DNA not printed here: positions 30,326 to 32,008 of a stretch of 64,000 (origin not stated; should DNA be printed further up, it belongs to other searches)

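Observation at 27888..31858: murD is translationally coupled to a membrane pseudokinase gene, apparently outside a cell-division/cell-wall (dcw) cluster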

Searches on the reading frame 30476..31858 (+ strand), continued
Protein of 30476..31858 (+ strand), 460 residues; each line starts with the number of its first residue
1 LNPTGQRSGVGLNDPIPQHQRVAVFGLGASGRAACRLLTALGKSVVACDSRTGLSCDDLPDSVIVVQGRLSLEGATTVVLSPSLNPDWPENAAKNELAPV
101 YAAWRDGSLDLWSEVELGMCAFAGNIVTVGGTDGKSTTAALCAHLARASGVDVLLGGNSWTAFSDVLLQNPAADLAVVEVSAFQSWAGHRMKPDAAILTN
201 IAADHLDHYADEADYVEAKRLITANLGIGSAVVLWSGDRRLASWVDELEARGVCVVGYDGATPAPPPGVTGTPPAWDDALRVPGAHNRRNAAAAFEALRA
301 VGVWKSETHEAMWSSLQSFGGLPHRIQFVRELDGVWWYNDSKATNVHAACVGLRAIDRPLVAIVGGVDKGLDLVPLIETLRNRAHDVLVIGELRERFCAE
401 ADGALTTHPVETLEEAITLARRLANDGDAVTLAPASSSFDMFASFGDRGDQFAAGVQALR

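Call 34: search_solved_structures(query=window:30476-31858:+, max_evalue=1e-10, show_alignments=3)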
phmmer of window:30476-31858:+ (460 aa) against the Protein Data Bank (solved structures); distinct sequences matched with E-value up to 1e-10: 11.
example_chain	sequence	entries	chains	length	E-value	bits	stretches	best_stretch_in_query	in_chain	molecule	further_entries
3lk7_A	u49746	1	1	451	2e-45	158.4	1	18-460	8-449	UDP-N-acetylmuramoylalanine--D-glutamate ligase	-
7sir_A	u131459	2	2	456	4.6e-42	147.3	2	280-459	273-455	UDP-N-acetylmuramoylalanine--D-glutamate ligase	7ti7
7sy9_A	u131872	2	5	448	1e-40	142.8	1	280-459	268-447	UDP-N-acetylmuramoylalanine--D-glutamate ligase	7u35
8dp2_A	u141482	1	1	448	1.6e-40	142.3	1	280-459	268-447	UDP-N-acetylmuramoylalanine--D-glutamate ligase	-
8v8y_A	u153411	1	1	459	1.2e-36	129.4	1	18-454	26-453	UDP-N-acetylmuramoylalanine--D-glutamate ligase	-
1e0d_A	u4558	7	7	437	1.6e-36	129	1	19-454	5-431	UDP-N-ACETYLMURAMOYLALANINE--D-GLUTAMATE LIGASE | UDP-N-ACETYLMURAMOYL-L-ALANINE:D-GLUTAMATE LIGASE | UDP-N-ACETYLMURAMOYL-L-ALANINE/:D-GLUTAMATE LIGASE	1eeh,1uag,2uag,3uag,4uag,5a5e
5a5f_A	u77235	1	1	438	1.6e-36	129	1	19-454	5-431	UDP-N-ACETYLMURAMOYLALANINE--D-GLUTAMATE LIGASE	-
2wjp_A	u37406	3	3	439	1.6e-36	129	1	19-454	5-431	UDP-N-ACETYLMURAMOYLALANINE--D-GLUTAMATE LIGASE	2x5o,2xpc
2jff_A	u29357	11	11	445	1.6e-36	129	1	19-454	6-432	UDP-N-ACETYLMURAMOYLALANINE--D-GLUTAMATE LIGASE | UDP-N-ACETYLMURAMOYL-ALANINE-D-GLUTAMATE LIGASE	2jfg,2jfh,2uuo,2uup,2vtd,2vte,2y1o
8v8w_A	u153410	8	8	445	1.6e-36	129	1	19-454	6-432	UDP-N-acetylmuramoylalanine--D-glutamate ligase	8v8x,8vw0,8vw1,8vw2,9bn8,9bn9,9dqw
4buc_A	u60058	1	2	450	1.2e-30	109.6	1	310-453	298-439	UDP-N-ACETYLMURAMOYLALANINE--D-GLUTAMATE LIGASE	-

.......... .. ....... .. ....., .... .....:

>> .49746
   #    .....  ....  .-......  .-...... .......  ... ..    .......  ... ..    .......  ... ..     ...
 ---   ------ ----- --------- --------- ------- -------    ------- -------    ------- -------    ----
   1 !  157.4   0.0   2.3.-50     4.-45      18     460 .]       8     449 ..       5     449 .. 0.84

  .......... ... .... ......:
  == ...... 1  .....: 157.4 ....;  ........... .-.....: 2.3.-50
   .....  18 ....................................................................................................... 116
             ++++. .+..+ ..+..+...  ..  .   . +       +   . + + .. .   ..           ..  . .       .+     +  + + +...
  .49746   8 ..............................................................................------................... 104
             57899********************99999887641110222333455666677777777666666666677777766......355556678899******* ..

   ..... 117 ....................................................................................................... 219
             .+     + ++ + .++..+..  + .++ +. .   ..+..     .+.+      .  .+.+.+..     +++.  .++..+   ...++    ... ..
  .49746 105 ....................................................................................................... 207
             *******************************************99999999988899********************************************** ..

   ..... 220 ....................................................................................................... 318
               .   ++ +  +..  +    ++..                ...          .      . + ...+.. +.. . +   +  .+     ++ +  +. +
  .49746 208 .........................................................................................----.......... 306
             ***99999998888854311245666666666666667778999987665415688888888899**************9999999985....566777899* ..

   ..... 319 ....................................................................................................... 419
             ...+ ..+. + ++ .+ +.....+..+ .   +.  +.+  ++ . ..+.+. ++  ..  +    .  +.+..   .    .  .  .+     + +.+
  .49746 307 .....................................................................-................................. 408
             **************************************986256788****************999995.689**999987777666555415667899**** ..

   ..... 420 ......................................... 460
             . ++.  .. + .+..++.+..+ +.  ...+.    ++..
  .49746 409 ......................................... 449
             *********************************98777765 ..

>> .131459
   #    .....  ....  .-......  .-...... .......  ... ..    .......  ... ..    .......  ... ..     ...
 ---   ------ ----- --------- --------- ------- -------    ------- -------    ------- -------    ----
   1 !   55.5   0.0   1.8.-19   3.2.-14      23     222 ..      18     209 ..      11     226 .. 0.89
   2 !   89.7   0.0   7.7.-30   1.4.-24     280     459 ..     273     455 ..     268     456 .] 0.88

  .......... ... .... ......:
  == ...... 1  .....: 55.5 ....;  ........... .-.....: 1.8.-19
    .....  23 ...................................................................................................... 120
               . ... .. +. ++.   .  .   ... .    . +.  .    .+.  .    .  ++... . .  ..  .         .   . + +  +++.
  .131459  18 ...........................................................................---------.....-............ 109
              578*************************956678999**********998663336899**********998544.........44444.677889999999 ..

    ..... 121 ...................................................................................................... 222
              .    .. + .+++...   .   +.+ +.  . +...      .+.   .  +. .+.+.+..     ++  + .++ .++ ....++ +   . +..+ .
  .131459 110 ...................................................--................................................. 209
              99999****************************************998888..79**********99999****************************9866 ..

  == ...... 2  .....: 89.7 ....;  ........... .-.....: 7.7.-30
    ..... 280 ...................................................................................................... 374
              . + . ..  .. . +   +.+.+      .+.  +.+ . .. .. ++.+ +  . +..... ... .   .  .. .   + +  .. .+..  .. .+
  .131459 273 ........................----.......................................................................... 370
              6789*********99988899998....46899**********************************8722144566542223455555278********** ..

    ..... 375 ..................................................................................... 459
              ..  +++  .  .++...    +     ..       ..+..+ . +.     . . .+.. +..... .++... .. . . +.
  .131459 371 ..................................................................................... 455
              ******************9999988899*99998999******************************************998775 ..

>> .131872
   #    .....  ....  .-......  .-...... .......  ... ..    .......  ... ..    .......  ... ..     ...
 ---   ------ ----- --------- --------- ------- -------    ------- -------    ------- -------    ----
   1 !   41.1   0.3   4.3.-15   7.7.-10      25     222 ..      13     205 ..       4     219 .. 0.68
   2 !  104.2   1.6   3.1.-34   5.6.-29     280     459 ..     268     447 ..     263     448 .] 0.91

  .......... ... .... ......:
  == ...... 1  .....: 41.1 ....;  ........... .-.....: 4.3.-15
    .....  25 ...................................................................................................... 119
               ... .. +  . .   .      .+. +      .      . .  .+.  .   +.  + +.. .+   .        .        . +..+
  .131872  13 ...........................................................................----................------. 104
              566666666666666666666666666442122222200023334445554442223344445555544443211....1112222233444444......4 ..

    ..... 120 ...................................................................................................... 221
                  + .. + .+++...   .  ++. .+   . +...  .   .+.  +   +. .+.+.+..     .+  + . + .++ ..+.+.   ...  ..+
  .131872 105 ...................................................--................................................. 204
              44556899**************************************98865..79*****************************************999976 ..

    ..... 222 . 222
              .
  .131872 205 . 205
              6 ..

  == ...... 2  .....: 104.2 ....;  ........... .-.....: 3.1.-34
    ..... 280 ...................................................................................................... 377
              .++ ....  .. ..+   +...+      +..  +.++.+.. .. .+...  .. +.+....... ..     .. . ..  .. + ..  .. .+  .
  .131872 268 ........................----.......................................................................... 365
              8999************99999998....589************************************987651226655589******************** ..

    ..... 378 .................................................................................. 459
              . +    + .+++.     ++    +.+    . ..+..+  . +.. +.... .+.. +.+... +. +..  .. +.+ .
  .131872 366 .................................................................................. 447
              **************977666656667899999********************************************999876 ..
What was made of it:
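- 30476..31858 (+): murD, encoding UDP-N-acetylmuramoyl-L-alanine--D-glutamate ligase (460 aa). PDB MurD hits at 2e-45 and 1.6e-36 (call 34).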

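Call 38: find_related_loci(query=A3, collection=genome_contigs, flank=10000)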
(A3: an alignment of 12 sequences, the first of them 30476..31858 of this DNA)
Query A3 (460 aa) in genome_contigs; peptide patterns used: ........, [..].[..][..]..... (x = any residue, [..] = any of these).
600 stretches matched a pattern (row limit reached: there are more); 597 encode a relative of the query (tblastn E <= 1e-3); the best 80 are kept; 80 distinct loci.
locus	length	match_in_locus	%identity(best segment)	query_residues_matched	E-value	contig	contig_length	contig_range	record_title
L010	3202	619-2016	48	12-459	2e-124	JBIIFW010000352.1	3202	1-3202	MAG: Bradymonadia bacterium isolate ME2001-06-04pf_3300042445_group1_bin96 Rohwer_bin1468_scaffold_41868_c1, whole genom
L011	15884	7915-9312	47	12-459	6e-119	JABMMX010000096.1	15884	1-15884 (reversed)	MAG: Deltaproteobacteria bacterium isolate bin.666 k141_1853718, whole genome shotgun sequence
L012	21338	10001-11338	52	12-445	8e-98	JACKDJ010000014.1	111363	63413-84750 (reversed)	MAG: Myxococcales bacterium isolate HK-STAS-MYXO-4 HK-STAS-MYXO-4_14, whole genome shotgun sequence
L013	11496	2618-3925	37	24-459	3e-68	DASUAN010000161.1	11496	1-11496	MAG TPA_asm: Candidatus Deferrimicrobiaceae bacterium isolate SMAG_U2496 k141_466187, whole genome shotgun sequence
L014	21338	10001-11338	32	20-459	5e-66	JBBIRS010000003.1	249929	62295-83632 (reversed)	MAG: Planctomycetales bacterium isolate QH1S170213_bin_355 NODE_43_length_249929_cov_6.366225, whole genome shotgun sequ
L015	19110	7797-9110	34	20-460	7e-65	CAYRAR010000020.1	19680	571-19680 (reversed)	MAG TPA_asm: uncultured Thermodesulfobacteriota bacterium isolate SRP338002_co1_158 genome assembly, contig: NODE_2567_l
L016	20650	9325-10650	37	19-459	4e-64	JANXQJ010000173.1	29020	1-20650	MAG: Deltaproteobacteria bacterium isolate GL140_5_concoct_145_sub GL140_5_k141_2344219, whole genome shotgun sequence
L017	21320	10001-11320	36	19-459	9e-64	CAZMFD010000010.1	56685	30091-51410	MAG TPA_asm: uncultured Geobacteraceae bacterium isolate binchicken_co13_453 genome assembly, contig: NODE_456_length_56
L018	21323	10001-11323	36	18-459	2e-61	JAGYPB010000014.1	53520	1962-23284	MAG: Deltaproteobacteria bacterium isolate M55B183 14, whole genome shotgun sequence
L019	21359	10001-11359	30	20-460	3e-60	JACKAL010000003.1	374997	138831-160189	MAG: Bdellovibrionaceae bacterium isolate HK-STAS-BDEL-4 HK-STAS-BDEL-4_3, whole genome shotgun sequence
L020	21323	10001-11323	35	21-459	2e-60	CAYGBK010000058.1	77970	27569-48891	MAG TPA_asm: uncultured Thermodesulfobacteriota bacterium isolate ERP108616_co1_309 genome assembly, contig: k119_447378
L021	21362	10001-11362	30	18-460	7e-60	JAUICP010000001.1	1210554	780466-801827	MAG: Bdellovibrionia bacterium isolate 7_bin.39 NODE_2_length_1210554_cov_5.528134, whole genome shotgun sequence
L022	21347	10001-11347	36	20-457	2e-59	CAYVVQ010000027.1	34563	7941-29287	MAG TPA_asm: uncultured Desulfobacterales bacterium isolate binchicken_co8_385 genome assembly, contig: NODE_1474_length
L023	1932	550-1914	30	18-460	4e-61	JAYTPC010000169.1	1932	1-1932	MAG: Bdellovibrionales bacterium isolate GFS_4320 GFS_4320_168, whole genome shotgun sequence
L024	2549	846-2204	29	20-460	5e-60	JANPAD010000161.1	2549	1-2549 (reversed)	MAG: Bdellovibrio sp. isolate VAR_79_metabat_328 VAR_79_k141_674940, whole genome shotgun sequence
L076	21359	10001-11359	30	18-459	5e-54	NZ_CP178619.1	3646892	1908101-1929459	Bdellovibrio sp. HCB288 chromosome, complete genome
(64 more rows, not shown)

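Call 41: search_protein_families(library=pfam, proteins=[L076:8896-9972:+, L076:11974-13125:+, L076:13118-14191:+, L076:14188-15555:+, L006:8399-9847:+, L007:8598-9980:+, L007:7888-8598:+, L007:7354-7860:+], max_evalue=0.001)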
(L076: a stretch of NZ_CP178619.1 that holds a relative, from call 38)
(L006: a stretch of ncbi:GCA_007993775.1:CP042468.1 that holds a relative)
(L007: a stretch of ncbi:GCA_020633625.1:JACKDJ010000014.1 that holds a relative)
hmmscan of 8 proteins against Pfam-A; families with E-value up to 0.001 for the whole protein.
L076:8896-9972:+ (358 aa): 1 family
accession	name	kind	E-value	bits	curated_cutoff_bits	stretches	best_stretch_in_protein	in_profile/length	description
PF00953.26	Glycos_transf_4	-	7.2e-31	107.8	27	1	99-282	2-159/160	Glycosyl transferase family 4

L076:11974-13125:+ (383 aa): 1 family
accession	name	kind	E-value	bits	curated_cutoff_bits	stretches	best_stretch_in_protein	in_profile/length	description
PF01098.24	FTSW_RODA_SPOVE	-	4.9e-98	328.8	26.4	1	9-358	3-352/356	Cell cycle protein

L076:13118-14191:+ (357 aa): 3 families
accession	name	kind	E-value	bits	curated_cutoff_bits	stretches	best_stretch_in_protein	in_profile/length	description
PF04101.22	Glyco_tran_28_C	-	2.5e-37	128.9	22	1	186-340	2-155/166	Glycosyltransferase family 28 C-terminal domain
PF03033.26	Glyco_transf_28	-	8e-32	110.6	26.2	1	6-145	1-138/139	Glycosyltransferase family 28 N-terminal domain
PF06722.18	EryCIII-like_C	-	1.8e-06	28.4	31.7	1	250-339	41-126/145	Erythromycin biosynthesis protein CIII-like, C-terminal domain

L076:14188-15555:+ (455 aa): 3 families
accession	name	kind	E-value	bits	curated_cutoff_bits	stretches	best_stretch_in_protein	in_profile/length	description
PF01225.30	Mur_ligase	-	6.2e-30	103.9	21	1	7-105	1-94/95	Mur ligase family, catalytic domain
PF08245.18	Mur_ligase_M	-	4.6e-26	92.5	24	1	110-289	1-199/200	Mur ligase middle domain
PF02875.26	Mur_ligase_C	-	1.3e-19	71.7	28.4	1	312-440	1-127/127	Mur ligase, glutamate ligase domain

L006:8399-9847:+ (482 aa): 4 families
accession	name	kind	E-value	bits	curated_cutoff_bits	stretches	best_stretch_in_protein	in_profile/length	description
PF01225.30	Mur_ligase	-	2.3e-26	92.4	21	1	10-107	2-94/95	Mur ligase family, catalytic domain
PF08245.18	Mur_ligase_M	-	6.1e-16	59.4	24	1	112-292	1-200/200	Mur ligase middle domain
PF02875.26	Mur_ligase_C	-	1.3e-12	49.1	28.4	1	315-440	2-125/127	Mur ligase, glutamate ligase domain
PF21799.2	MurD-like_N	-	0.00012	22.7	27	1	10-94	3-87/88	Mur ligase MurD-like, N-terminal domain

L007:8598-9980:+ (460 aa): 9 families
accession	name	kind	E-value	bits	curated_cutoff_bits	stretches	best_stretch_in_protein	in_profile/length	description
PF24681.1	Kelch_KLHDC2_KLHL20_DRC7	-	1.9e-41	142.2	50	2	83-253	45-195/221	KLHDC2/KLHL20/DRC7 Kelch-repeats domain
PF24981.1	Beta-prop_ATRN-LZTR1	-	4.8e-30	105.3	50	2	128-282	17-169/289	Attractin/LZTR1 beta-propeller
PF13415.12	Kelch_3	-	9.9e-23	80.2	22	2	217-269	2-48/48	Galactose oxidase, central domain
PF13418.12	Kelch_4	-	1.7e-20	73.1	21.6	2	148-202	1-48/49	Galactose oxidase, central domain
PF01344.31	Kelch_1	-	6.2e-17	61.2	20.1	2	217-254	12-44/46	Kelch motif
PF13964.12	Kelch_6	-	5.5e-14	52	25.3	2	151-198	4-44/50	Kelch motif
PF24996.1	NANM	-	1.3e-11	44.4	45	2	213-288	60-132/350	N-acetylneuraminate epimerase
PF07646.21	Kelch_2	-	1.6e-09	37.7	21.3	1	149-199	2-46/48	Kelch motif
PF13854.13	Kelch_HCF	-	3.1e-05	23.8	113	1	82-268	60-247/345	Host cell factor, Kelch-repeats domain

L007:7888-8598:+ (236 aa): 0 families

L007:7354-7860:+ (168 aa): 0 families

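Call 75: find_encoding_contigs(protein=P0102, flank=10000, max_places=2)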
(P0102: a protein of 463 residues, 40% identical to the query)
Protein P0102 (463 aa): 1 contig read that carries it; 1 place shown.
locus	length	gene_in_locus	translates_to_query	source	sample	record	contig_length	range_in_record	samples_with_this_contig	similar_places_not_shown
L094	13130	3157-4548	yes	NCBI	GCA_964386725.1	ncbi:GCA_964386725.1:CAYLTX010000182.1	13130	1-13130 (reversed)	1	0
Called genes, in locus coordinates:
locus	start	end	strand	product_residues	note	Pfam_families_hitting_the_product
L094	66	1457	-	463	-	PF06452:CBM9_1, PF16011:CBM9_2 (weak)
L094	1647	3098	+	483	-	PF01225:Mur_ligase, PF08245:Mur_ligase_M, PF02875:Mur_ligase_C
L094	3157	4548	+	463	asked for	PF21799:MurD-like_N (weak), PF08245:Mur_ligase_M, PF02875:Mur_ligase_C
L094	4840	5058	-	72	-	PF00364:Biotin_lipoyl, PF01597:GCV_H (weak), PF25917:BSH_RND, PF25973:BSH_CzcB (faint), PF25984:BSH_YknX (faint)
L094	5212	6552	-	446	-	PF00289:Biotin_carb_N, PF02222:ATP-grasp, PF02786:CPSase_L_D2, PF07478:Dala_Dala_lig_C, PF02785:Biotin_carb_C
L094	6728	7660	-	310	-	PF00070:Pyr_redox (faint), PF01134:GIDA (faint), PF01494:FAD_binding_3 (faint), PF03486:HI0933_like (faint), PF07992:Pyr_redox_2, PF13738:Pyr_redox_3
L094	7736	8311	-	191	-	PF01227:GTP_cyclohydroI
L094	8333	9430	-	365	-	PF05496:RuvB_N, PF00004:AAA, PF07728:AAA_5, PF17864:AAA_lid_4, PF05491:WHD_RuvB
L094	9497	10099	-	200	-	PF01330:RuvA_N, PF00633:HHH (faint), PF14520:HHH_5, PF07499:RuvA_C (weak)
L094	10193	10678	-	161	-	PF02075:RuvC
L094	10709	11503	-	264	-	PF20772:TACO1_YebC_N, PF01709:Transcrip_reg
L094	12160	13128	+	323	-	?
